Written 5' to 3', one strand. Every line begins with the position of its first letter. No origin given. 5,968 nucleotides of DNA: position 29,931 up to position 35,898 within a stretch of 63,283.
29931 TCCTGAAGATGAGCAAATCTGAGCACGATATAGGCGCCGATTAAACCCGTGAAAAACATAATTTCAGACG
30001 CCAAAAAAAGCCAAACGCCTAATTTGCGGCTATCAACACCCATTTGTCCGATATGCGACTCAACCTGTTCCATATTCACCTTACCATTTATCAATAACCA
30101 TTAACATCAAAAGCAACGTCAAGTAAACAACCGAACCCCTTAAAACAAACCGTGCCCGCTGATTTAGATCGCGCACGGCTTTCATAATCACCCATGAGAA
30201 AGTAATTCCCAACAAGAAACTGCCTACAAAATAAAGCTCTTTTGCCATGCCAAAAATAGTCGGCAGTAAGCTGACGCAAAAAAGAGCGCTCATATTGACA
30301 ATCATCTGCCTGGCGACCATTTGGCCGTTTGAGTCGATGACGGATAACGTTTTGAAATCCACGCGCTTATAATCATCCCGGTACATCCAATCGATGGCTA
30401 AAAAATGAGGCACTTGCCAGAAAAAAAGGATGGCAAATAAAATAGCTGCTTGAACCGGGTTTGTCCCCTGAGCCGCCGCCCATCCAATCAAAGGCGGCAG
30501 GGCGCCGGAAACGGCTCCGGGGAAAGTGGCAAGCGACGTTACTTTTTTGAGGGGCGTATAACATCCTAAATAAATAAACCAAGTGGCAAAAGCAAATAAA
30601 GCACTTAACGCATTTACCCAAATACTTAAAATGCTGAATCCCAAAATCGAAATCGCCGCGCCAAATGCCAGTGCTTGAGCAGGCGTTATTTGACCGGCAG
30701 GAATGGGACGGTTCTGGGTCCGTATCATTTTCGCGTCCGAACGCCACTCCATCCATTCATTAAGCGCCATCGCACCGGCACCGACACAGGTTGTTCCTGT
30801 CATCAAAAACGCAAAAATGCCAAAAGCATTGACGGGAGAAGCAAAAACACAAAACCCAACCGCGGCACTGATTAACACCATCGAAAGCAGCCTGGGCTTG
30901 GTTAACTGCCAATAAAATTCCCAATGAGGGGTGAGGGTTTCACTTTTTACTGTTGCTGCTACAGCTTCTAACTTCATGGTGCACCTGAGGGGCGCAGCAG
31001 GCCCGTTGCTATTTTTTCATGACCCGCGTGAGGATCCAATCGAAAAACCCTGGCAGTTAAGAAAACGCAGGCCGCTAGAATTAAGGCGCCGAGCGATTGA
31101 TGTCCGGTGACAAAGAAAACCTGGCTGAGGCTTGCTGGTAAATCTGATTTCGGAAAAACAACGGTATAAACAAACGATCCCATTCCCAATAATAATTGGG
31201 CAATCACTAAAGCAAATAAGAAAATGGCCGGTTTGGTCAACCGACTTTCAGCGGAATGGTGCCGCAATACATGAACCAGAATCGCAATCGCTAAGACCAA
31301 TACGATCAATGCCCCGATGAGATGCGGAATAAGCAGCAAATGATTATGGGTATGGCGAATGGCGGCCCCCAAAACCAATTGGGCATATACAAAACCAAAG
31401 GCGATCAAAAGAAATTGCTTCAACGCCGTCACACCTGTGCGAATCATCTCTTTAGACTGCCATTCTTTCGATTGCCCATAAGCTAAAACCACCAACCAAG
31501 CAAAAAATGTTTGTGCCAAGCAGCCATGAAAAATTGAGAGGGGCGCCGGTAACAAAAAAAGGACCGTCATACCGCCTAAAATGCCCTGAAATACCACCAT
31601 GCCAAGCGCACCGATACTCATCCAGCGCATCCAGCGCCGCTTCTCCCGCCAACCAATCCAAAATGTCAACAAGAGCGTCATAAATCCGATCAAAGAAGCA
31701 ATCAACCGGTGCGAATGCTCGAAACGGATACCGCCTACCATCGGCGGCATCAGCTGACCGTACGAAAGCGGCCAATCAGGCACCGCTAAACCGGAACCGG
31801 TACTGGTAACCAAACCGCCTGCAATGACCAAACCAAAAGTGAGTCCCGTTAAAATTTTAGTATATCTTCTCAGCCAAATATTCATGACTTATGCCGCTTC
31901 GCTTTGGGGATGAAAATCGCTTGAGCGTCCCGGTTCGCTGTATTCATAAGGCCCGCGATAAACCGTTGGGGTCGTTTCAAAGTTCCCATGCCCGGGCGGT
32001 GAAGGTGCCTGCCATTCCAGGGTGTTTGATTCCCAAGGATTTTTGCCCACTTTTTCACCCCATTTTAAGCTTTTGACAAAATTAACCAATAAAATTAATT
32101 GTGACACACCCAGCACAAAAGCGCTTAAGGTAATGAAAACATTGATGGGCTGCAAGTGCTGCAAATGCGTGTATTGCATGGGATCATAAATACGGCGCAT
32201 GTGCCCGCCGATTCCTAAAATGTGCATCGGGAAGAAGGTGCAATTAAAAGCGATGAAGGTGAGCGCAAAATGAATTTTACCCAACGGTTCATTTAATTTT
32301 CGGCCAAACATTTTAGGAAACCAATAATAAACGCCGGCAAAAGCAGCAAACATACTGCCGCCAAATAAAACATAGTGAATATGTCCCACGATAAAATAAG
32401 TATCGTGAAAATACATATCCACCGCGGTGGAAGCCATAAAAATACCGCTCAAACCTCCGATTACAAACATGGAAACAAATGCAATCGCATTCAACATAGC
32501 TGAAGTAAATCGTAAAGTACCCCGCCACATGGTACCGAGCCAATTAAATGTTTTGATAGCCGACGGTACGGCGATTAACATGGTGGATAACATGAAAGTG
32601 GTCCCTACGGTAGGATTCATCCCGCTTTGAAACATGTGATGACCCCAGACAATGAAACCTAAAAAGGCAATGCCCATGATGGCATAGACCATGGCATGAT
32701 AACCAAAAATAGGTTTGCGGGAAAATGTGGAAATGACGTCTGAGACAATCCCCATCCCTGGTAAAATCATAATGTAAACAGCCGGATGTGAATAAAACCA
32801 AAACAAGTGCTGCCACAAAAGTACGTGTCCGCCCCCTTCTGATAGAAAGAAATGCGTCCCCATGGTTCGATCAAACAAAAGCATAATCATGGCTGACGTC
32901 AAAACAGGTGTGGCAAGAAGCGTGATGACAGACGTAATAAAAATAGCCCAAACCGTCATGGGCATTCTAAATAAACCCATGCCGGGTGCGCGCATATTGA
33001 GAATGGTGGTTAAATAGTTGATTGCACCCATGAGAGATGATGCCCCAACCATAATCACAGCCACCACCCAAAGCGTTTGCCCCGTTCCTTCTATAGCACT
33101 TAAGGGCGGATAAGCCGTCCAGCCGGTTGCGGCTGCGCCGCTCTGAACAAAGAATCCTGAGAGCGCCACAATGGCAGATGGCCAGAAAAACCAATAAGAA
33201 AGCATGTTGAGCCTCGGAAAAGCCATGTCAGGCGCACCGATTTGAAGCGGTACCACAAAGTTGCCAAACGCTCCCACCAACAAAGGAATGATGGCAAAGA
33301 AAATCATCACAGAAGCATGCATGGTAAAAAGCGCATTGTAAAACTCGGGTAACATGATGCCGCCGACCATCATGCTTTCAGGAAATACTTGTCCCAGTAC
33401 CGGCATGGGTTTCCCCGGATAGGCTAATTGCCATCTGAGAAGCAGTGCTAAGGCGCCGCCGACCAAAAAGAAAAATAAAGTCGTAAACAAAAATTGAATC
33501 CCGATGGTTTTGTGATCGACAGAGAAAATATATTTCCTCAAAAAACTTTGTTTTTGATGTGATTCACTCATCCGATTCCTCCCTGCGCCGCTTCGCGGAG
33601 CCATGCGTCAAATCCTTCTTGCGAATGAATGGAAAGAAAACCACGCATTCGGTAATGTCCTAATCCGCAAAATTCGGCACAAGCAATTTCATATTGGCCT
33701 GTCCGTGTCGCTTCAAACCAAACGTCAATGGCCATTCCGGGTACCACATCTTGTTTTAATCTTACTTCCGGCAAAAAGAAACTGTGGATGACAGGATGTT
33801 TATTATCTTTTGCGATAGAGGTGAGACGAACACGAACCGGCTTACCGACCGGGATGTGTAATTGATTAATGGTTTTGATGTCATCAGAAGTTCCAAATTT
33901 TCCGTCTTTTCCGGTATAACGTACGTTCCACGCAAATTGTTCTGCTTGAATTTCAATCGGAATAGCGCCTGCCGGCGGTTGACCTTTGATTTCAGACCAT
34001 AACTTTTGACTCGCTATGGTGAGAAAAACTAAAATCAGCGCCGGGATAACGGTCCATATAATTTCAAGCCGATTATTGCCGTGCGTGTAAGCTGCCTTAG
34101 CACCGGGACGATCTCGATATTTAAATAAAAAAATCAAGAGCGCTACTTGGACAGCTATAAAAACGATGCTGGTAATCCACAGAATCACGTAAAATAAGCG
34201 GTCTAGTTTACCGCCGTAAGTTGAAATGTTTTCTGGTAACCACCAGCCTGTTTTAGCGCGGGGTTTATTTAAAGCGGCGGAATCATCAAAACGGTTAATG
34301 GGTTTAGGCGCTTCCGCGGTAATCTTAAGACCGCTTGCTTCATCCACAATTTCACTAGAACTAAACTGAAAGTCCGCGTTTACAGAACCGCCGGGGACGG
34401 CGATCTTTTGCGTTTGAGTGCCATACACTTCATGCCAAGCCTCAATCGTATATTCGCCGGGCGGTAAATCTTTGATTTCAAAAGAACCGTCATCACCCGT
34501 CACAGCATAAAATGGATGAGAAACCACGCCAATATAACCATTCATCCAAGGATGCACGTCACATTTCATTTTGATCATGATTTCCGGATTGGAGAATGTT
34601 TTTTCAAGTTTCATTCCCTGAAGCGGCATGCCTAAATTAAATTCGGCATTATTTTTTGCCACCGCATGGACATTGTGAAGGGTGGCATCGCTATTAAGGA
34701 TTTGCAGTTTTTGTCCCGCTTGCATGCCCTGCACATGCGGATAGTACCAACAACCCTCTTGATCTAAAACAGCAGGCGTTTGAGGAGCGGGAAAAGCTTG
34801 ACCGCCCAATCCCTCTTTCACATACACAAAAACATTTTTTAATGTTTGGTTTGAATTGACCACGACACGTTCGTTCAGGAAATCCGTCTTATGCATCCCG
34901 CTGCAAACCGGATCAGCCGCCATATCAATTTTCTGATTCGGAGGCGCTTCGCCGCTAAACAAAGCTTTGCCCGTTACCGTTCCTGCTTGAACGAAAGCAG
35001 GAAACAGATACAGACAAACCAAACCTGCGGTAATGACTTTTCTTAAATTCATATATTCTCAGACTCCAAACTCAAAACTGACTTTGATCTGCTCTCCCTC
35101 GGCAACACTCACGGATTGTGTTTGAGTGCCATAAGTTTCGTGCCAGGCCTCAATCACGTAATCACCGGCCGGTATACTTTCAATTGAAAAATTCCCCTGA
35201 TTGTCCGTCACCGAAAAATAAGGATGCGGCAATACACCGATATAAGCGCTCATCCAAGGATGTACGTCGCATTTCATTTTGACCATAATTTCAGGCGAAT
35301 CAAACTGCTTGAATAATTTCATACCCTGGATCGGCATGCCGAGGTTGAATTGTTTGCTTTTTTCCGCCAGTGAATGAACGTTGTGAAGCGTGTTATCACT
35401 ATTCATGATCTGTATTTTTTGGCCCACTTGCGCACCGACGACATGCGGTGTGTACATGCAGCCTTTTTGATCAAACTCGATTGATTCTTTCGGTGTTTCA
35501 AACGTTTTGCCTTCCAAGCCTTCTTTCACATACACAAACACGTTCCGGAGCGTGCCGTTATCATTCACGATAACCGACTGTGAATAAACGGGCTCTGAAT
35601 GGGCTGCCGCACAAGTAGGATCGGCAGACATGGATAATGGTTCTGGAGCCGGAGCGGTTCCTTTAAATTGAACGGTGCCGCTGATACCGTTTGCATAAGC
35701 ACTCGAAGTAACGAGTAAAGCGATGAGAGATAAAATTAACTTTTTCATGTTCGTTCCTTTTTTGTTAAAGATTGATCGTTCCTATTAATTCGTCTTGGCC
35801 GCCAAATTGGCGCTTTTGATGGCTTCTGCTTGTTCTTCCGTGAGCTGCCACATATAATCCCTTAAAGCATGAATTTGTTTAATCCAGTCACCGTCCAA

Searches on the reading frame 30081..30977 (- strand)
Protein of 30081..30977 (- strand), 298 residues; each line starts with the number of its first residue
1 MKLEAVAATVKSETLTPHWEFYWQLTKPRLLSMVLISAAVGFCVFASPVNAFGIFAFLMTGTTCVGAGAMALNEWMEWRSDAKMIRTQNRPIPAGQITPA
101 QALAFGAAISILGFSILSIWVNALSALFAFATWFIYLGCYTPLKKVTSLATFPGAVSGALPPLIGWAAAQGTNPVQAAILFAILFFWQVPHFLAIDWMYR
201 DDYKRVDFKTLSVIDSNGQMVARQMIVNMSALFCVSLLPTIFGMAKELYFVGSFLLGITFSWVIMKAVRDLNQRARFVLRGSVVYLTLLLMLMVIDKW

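Call 9: search_protein_families(library=pfam, proteins=[window:30081-30977:-], max_evalue=0.001)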
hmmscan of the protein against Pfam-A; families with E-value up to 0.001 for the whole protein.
window:30081-30977:- (298 aa): 1 family
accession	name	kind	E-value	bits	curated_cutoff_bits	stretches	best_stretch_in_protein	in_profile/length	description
PF01040.23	UbiA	-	1.8e-49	168.7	34.2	1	34-276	1-240/250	UbiA prenyltransferase family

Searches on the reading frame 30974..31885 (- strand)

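Call 9: search_protein_families(library=pfam, proteins=[window:30974-31885:-], max_evalue=0.001)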
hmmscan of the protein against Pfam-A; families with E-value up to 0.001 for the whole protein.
window:30974-31885:- (303 aa): 2 families
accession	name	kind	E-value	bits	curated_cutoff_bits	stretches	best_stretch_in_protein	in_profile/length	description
PF02628.20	COX15-CtaA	-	3.3e-25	89.2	29.9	3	56-187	78-217/322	Cytochrome oxidase assembly protein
PF19728.4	DUF6220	-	0.0005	20.8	29.8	1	58-102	18-62/66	Family of unknown function (DUF6220)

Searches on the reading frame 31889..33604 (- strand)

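Call 9: search_protein_families(library=pfam, proteins=[window:31889-33604:-], max_evalue=0.001)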
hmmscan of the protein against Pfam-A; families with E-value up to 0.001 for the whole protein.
window:31889-33604:- (571 aa): 1 family
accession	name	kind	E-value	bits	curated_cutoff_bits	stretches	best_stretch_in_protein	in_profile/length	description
PF00115.25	COX1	-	2.5e-155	518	34.8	1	34-497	2-436/436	Cytochrome C and Quinol oxidase polypeptide I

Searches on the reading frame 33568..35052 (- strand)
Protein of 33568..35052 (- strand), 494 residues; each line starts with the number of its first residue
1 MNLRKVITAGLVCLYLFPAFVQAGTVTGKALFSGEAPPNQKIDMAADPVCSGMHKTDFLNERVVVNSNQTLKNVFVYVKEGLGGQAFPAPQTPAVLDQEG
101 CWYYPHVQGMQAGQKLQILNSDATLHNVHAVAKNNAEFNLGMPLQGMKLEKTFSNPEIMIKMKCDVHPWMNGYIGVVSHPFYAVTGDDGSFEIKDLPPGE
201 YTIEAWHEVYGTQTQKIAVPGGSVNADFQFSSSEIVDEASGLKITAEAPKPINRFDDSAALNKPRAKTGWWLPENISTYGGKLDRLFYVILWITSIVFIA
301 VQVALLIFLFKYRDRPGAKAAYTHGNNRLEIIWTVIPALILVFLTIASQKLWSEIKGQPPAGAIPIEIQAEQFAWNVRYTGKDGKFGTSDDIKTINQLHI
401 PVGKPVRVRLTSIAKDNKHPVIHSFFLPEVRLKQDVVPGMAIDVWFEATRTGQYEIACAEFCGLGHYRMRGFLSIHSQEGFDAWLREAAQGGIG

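Call 9: search_protein_families(library=pfam, proteins=[window:33568-35052:-], max_evalue=0.001)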
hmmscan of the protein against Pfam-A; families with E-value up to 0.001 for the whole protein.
window:33568-35052:- (494 aa): 5 families
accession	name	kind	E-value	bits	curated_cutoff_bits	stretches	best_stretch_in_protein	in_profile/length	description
PF02790.20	COX2_TM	-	7.3e-13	48.9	22.8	1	277-350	13-87/88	Cytochrome C oxidase subunit II, transmembrane domain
PF00116.26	COX2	-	3.3e-10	40.3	22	1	390-469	40-113/120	Cytochrome C oxidase subunit II, periplasmic domain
PF13620.12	CarboxypepD_reg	-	6.8e-08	33.2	32.3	1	182-229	31-80/82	Carboxypeptidase regulatory-like domain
PF13473.12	Cupredoxin_1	-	6.6e-06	26.5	27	1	394-459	33-93/104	Cupredoxin-like domain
PF13715.12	CarbopepD_reg_2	-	1.3e-05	25.6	32.2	1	181-234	26-80/88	CarboxypepD_reg-like domain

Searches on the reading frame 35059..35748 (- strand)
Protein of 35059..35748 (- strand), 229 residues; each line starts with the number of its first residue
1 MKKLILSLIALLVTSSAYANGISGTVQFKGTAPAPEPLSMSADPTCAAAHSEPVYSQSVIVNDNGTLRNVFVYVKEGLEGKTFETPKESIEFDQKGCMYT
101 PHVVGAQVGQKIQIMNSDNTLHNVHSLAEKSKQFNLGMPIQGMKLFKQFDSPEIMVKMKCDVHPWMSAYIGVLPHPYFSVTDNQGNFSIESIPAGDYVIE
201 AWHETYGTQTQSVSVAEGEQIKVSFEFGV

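Call 9: search_protein_families(library=pfam, proteins=[window:35059-35748:-], max_evalue=0.001)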
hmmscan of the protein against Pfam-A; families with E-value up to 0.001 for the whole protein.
window:35059-35748:- (229 aa): 3 families
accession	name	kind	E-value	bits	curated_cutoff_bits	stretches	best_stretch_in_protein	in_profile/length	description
PF13620.12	CarboxypepD_reg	-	4.2e-08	33.8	32.3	1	179-225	32-79/82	Carboxypeptidase regulatory-like domain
PF13715.12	CarbopepD_reg_2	-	3e-07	30.8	32.2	1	179-226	28-75/88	CarboxypepD_reg-like domain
PF14686.12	fn3_3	-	5.9e-06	26.4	24.4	1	177-222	27-74/75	Polysaccharide lyase family 4, domain II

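Call 75: search_protein_families(library=ncbifam, proteins=[window:35059-35748:-], max_evalue=0.001)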
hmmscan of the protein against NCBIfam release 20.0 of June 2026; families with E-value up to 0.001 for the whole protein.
window:35059-35748:- (229 aa): 0 families
